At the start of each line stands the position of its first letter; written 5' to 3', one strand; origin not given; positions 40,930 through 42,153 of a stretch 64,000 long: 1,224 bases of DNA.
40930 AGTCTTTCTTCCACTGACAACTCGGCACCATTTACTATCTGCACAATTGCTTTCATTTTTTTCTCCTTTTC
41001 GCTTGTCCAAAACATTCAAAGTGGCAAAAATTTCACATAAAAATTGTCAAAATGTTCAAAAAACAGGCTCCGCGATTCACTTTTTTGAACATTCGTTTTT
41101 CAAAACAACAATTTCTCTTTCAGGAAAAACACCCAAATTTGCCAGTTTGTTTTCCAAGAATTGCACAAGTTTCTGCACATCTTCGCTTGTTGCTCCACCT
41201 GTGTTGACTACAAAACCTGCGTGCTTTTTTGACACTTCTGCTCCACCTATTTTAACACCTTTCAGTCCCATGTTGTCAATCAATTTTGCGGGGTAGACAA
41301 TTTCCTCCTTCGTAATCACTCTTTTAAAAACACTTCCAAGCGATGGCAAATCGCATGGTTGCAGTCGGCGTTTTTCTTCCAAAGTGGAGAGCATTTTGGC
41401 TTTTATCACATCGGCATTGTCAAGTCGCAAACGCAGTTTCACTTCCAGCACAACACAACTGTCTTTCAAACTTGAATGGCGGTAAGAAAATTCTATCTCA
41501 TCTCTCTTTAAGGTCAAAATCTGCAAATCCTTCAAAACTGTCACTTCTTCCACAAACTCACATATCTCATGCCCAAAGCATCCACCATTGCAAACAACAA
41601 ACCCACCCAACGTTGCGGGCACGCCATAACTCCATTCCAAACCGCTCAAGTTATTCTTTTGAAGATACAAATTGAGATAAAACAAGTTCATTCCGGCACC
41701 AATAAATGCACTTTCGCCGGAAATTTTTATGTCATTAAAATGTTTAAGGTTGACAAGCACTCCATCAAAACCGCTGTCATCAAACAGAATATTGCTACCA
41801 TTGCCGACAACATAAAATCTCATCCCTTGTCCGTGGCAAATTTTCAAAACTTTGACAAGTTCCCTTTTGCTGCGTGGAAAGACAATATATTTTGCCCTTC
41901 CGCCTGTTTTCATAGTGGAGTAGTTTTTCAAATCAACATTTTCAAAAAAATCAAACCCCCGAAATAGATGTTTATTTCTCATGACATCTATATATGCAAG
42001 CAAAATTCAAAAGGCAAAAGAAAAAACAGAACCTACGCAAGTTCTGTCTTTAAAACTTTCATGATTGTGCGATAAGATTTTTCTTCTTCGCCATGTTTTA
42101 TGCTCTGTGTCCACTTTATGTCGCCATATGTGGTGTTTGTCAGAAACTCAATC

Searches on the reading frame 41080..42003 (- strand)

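Call 45: search_protein_families(library=pfam, proteins=[window:41080-42003:-], max_evalue=0.00001)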
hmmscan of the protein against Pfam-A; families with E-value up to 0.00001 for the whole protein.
window:41080-42003:- (308 aa): 2 families
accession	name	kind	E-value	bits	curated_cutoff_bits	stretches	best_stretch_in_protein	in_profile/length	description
PF02873.21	MurB_C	-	2.5e-23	82.5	27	1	200-297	2-95/99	UDP-N-acetylenolpyruvoylglucosamine reductase, C-terminal domain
PF01565.28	FAD_binding_4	-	6.3e-22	78.2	26.4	1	38-157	2-129/139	FAD binding domain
